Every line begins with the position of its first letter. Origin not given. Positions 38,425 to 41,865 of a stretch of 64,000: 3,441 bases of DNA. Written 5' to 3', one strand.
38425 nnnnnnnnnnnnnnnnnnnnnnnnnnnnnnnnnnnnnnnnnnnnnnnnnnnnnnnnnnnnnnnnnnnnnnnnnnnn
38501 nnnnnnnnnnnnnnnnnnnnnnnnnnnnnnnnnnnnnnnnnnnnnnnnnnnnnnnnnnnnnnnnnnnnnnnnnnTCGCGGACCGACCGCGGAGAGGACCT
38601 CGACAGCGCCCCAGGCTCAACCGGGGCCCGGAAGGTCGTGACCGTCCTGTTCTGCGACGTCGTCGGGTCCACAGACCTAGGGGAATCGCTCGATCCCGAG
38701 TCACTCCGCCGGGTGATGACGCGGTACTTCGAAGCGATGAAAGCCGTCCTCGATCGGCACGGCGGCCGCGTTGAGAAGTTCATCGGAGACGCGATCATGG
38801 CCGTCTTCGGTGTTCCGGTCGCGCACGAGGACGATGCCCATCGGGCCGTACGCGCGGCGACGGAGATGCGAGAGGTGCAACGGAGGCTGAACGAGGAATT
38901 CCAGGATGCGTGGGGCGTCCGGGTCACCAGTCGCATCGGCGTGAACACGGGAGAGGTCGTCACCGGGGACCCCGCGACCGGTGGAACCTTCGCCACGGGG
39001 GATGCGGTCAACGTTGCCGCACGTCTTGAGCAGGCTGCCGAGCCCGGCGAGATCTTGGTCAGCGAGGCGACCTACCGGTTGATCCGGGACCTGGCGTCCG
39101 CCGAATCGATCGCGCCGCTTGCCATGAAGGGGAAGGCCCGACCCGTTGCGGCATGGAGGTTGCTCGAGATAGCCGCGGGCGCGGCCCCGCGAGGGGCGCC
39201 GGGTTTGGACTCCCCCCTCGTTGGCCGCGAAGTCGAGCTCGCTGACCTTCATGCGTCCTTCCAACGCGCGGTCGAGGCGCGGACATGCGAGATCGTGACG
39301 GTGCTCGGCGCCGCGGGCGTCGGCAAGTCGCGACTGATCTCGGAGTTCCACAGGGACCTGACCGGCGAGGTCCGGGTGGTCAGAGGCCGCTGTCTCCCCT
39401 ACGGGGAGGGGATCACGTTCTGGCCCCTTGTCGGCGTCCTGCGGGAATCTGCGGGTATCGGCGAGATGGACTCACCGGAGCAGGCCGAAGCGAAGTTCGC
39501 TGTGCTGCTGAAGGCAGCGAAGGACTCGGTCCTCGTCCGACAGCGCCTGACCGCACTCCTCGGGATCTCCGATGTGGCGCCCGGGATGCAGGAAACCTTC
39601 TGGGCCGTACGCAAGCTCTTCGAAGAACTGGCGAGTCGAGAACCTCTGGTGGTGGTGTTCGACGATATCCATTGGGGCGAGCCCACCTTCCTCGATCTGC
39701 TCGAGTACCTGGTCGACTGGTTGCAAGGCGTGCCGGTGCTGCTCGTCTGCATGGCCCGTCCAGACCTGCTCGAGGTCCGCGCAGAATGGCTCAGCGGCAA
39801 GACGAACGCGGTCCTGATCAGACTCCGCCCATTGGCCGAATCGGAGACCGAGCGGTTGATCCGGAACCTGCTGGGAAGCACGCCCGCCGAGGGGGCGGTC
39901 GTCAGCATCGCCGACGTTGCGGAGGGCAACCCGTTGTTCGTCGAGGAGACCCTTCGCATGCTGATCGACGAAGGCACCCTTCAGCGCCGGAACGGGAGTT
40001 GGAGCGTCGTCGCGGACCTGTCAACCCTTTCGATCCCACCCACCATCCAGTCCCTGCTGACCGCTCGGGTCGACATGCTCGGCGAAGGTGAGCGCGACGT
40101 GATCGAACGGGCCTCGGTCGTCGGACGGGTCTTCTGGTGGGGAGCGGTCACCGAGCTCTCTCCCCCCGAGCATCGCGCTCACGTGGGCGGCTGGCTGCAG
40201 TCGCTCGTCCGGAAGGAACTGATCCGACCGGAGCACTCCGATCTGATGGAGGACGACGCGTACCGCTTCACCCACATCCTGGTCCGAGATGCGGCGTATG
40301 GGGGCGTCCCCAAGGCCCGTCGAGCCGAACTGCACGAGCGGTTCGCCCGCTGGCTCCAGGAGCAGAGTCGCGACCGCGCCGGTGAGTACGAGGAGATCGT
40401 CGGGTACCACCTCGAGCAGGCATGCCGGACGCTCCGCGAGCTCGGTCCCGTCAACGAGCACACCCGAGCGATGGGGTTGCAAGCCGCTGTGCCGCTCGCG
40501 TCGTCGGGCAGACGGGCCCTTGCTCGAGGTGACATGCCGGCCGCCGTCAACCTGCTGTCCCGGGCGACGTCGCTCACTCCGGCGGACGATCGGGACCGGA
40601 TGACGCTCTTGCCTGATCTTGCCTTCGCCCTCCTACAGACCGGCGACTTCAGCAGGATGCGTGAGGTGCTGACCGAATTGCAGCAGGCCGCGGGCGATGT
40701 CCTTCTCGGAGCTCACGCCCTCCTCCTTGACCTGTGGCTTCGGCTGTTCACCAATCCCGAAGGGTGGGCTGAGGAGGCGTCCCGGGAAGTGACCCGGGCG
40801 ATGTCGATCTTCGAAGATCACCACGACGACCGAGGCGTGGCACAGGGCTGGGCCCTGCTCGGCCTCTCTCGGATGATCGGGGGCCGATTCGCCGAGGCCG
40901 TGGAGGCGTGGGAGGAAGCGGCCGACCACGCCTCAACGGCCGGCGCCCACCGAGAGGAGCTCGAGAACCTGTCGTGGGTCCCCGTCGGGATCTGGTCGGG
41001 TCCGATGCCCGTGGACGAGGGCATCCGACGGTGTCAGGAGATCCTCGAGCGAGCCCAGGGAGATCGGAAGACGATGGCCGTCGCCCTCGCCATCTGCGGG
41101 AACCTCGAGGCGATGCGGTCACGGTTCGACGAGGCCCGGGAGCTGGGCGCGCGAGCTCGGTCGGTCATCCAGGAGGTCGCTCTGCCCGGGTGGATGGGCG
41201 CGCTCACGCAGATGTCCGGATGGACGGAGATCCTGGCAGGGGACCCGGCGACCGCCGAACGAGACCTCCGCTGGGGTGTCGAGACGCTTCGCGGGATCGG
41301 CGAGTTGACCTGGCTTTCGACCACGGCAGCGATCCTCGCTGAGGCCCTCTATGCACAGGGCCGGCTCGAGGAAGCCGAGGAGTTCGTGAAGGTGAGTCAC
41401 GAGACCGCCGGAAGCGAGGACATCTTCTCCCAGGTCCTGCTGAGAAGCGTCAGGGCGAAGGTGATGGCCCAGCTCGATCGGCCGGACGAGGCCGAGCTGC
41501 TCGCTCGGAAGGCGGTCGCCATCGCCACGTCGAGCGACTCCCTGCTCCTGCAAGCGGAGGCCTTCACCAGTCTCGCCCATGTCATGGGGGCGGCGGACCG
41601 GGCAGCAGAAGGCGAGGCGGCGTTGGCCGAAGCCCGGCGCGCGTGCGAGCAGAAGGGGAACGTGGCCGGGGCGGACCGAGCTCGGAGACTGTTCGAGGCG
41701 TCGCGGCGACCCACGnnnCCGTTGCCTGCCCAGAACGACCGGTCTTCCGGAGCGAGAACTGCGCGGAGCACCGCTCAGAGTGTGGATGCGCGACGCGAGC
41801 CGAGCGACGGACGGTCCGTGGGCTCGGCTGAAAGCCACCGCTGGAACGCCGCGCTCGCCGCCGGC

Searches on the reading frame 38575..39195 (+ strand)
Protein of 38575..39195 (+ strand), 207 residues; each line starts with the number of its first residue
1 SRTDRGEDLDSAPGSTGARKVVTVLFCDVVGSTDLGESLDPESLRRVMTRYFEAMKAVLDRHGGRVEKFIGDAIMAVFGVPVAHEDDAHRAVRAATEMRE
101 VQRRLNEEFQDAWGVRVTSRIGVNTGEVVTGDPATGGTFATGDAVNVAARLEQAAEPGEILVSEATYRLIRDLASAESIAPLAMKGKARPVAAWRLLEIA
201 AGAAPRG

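Call 14: search_solved_structures(query=window:38575-39195:+, max_evalue=0.001, show_alignments=4)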
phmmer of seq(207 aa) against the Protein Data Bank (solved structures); distinct sequences matched with E-value up to 0.001: 60.
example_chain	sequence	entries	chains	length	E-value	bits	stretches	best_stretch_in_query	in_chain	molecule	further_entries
3r5g_A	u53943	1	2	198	1.1e-28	104.1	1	18-198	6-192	CyaB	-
2w01_A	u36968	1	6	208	1.6e-27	100.2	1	16-197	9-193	ADENYLATE CYCLASE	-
6fht_A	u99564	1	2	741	9.1e-27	97.8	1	17-197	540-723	Bacteriophytochrome,Adenylate cyclase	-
5o5k_A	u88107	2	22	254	6e-19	72.3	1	21-196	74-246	Adenylate cyclase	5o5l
1wc0_A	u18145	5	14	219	9.7e-19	71.6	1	20-173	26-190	ADENYLATE CYCLASE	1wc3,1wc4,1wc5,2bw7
7yzi_A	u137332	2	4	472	9.9e-19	71.6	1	22-198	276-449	Adenylate cyclase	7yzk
1wc1_A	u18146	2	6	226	1e-18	71.5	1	20-173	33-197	ADENYLATE CYCLASE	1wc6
4p2m_A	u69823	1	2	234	1.5e-18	71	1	22-199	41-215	Adenylate cyclase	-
4p2x_A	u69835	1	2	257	2e-18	70.6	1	22-199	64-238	Adenylate cyclase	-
7yz9_A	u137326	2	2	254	3.2e-18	69.9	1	22-196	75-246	Adenylate cyclase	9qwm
4p2f_A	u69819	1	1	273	6.9e-18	68.8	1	22-199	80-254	Adenylate cyclase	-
1yk9_A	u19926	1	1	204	7.5e-18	68.7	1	22-199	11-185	Adenylate cyclase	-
5oyh_A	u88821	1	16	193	1e-16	65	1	21-194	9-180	Nucleotide cyclase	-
6sir_A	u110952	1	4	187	2.1e-16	64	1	20-194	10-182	Nucleotide cyclase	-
6aoa_A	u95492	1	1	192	5.3e-16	62.7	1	21-195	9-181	Bacterio-rhodopsin/guanylyl cyclase 1 fusion protein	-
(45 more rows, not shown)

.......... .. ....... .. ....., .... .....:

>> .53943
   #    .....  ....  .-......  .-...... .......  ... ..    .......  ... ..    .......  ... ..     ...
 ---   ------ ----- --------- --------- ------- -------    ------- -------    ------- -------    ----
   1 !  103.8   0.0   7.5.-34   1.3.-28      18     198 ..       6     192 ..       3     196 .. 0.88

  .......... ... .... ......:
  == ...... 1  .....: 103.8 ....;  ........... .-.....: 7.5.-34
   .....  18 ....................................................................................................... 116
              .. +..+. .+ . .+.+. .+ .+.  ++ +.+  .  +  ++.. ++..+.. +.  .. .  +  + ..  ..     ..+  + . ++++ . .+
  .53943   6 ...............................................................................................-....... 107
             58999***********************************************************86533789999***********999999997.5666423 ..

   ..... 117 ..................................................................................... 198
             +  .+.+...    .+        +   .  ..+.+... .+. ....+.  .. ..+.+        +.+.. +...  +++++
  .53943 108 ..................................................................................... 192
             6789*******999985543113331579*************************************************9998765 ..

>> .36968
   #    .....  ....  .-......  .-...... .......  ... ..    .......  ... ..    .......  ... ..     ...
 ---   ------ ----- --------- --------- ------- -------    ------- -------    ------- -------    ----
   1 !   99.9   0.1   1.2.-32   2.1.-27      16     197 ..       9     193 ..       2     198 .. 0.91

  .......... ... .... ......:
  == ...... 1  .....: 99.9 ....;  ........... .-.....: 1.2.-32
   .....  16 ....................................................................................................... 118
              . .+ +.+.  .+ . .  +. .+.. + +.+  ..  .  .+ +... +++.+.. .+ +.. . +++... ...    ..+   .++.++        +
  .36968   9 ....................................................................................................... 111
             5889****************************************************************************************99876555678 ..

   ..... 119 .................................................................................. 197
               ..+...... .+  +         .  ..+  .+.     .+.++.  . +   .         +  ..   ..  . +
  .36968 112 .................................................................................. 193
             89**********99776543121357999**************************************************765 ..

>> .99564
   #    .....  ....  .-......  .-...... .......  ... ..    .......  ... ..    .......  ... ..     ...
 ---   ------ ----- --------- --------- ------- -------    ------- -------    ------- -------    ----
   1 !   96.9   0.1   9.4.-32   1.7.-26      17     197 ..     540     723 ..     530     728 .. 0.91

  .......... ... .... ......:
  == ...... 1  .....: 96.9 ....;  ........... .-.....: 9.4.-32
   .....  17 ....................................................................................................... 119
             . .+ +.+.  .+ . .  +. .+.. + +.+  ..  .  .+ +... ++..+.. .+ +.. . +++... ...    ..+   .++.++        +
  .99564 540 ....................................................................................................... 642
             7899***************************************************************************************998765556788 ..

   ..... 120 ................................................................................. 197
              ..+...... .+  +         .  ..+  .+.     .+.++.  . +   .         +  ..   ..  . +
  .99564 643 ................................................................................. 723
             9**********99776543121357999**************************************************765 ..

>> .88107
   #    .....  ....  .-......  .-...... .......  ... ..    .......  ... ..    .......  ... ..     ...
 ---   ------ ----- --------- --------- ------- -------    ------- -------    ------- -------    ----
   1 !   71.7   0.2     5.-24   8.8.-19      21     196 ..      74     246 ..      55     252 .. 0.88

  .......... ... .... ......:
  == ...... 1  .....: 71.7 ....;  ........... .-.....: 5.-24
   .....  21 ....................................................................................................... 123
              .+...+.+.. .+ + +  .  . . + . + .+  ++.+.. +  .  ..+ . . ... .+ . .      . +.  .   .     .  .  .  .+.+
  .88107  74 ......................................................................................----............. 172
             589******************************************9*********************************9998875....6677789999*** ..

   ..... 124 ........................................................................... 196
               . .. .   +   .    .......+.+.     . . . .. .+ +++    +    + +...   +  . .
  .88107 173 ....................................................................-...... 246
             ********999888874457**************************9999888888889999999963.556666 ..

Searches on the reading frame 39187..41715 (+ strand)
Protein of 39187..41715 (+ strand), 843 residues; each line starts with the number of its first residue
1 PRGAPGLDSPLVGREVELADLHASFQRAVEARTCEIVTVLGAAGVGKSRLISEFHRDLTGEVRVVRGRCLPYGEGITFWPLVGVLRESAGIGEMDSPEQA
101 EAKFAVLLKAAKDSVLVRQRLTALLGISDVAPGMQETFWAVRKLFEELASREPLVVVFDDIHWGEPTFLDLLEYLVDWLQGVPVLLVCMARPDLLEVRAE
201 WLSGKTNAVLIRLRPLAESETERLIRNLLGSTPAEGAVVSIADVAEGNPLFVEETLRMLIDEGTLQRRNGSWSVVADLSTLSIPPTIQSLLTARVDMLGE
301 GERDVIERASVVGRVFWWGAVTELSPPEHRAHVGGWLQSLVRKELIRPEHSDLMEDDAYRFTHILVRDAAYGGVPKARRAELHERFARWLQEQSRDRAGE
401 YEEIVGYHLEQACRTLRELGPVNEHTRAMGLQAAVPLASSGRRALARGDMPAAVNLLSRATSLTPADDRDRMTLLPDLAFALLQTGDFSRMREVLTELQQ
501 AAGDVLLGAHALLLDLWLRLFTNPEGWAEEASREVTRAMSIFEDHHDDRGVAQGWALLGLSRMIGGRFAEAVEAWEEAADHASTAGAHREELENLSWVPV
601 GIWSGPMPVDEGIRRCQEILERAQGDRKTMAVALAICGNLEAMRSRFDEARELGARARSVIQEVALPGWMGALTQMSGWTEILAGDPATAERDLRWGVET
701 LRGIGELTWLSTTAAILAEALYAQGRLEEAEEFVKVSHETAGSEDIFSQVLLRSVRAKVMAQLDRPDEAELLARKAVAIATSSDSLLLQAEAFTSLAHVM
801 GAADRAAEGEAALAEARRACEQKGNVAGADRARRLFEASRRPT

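Call 35: search_solved_structures(query=window:39187-41715:+, max_evalue=1, show_alignments=1)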
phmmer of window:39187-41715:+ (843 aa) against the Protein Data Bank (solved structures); distinct sequences matched with E-value up to 1: 0.

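Call 49: predict_structure(alignment_id=A2)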
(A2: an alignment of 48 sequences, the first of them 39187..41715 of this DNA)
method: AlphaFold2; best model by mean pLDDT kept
length: 843 residues; sequences in the alignment: 48
mean_pLDDT: 91.9   pTM: 0.90
mean pLDDT of the five models: 91.9, 90.2, 90.1, 89.3, 89.0
residues with pLDDT >= 90: 653; 70-90: 164; 50-70: 19; < 50: 7
segments of 3 or more residues with pLDDT < 50: 1-7
pLDDT, mean of each block of 10 residues (from residue 1): 46 94 97 96 92 90 91 73 92 83 92 91 83 89 95 95 92 93 97 87 81 94 89 78 90 90 84 79 85 93 97 92 96 96 90 77 91 96 96 79 92 95 94 95 91 95 93 95 94 94 87 94 82 95 97 97 96 98 94 96 98 98 91 98 98 96 90 95 98 97 92 98 98 97 93 98 96 98 98 98 96 98 98 94 67
secondary structure, 60 per line:
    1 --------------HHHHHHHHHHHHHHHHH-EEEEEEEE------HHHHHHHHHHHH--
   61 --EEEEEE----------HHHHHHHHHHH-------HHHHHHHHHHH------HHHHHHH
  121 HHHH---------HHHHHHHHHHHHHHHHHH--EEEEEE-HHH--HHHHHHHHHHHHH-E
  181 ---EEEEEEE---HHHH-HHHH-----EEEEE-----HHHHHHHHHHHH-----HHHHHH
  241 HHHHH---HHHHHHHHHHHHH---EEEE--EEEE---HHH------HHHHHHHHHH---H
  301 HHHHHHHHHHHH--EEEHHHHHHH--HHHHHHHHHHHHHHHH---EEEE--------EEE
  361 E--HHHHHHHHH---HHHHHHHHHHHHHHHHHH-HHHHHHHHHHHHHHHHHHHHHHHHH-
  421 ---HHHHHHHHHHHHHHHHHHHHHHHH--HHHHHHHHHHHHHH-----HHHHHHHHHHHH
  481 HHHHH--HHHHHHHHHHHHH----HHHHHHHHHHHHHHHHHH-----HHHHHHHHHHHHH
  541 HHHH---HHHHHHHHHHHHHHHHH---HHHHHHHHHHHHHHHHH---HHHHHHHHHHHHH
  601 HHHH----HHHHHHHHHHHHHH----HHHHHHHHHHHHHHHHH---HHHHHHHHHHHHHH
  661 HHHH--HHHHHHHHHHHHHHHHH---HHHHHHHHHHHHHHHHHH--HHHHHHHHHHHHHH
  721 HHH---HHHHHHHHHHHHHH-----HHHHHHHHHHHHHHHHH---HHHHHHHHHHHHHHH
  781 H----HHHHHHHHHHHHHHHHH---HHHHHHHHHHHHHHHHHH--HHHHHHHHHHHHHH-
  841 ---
elements in order (helices of 4 or more, strands of 3 or more residues): H15-31 E33-40 H47-58 E63-68 H79-89 H97-107 H114-124 H134-151 E154-159 H166-178 E184-190 H194-197 H199-202 E208-212 H218-229 H235-245 H249-261 E265-268 E271-274 H287-296 H300-312 E315-317 H318-324 H327-342 E346-349 E358-361 H364-372 H376-393 H395-419 H424-447 H450-463 H469-485 H488-500 H505-522 H528-544 H548-564 H568-584 H588-604 H609-622 H627-643 H647-664 H667-683 H687-704 H707-723 H727-740 H746-762 H766-781 H786-802 H806-823 H826-839

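Call 52: fold_search(model_id=the predicted structure, library=pdb)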
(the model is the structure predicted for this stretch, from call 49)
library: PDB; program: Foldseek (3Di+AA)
matches with E <= 10: 1732; with E <= 0.001: 266
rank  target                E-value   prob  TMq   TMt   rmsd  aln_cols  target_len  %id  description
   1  6mfv_A                2.2e-14  1.00  0.45  0.55   9.4       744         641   14  Crystal structure of the Signal Transduction ATPase with Numerous Domains (STAND) protein with a tetratricopeptide rep (released 2019-02-20)
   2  8dgc_A                4.7e-10  1.00  0.19  0.09  30.1      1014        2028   14  Avs3 bound to phage PhiV-1 terminase (released 2022-08-03)
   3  5a7d_H                2.6e-08  1.00  0.17  0.36  13.8       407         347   16  Tetrameric assembly of LGN with Inscuteable (released 2016-08-03)
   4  9zjs_A                6.2e-08  1.00  0.31  0.25  17.1       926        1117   10  Human sterile alpha motif domain-containing protein 9 (SAMD9), asymmetric dimer "shell" shape (released 2026-02-25)
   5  5a7d_D                7.0e-08  1.00  0.18  0.37  13.4       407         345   16  Tetrameric assembly of LGN with Inscuteable (released 2016-08-03)
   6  5dse_C                8.3e-08  1.00  0.28  0.32  19.6       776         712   13  Crystal Structure of the TTC7B/Hyccin Complex (released 2015-12-02)
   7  9zjz                  1.0e-07  1.00  0.28  0.23  17.2       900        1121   11  Human sterile alpha motif domain-containing protein 9 (SAMD9), loss-of-function mutant R685Q/G686C/I968C (released 2026-02-25)
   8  9zjv_A                1.4e-07  1.00  0.30  0.24  17.7       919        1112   11  Human sterile alpha motif domain-containing protein 9 (SAMD9), asymmetric dimer "wing" shape (released 2026-02-25)
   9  5a7d_G                1.5e-07  1.00  0.18  0.37  13.4       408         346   16  Tetrameric assembly of LGN with Inscuteable (released 2016-08-03)
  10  9zjr                  1.7e-07  1.00  0.27  0.22  18.1       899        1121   10  Human sterile alpha motif domain-containing protein 9 (SAMD9), monomer (released 2026-02-25)
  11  6hc2_C                1.8e-07  1.00  0.19  0.37  12.9       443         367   14  Crystal structure of NuMA/LGN hetero-hexamers (released 2019-05-29)
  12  5a7d_F                2.5e-07  1.00  0.18  0.36  13.8       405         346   16  Tetrameric assembly of LGN with Inscuteable (released 2016-08-03)
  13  5a7d_C                2.6e-07  1.00  0.20  0.40  11.7       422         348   15  Tetrameric assembly of LGN with Inscuteable (released 2016-08-03)
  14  6hc2_S                2.7e-07  1.00  0.19  0.37  12.5       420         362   14  Crystal structure of NuMA/LGN hetero-hexamers (released 2019-05-29)
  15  5dse_A                3.5e-07  1.00  0.29  0.42  12.5       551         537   14  Crystal Structure of the TTC7B/Hyccin Complex (released 2015-12-02)
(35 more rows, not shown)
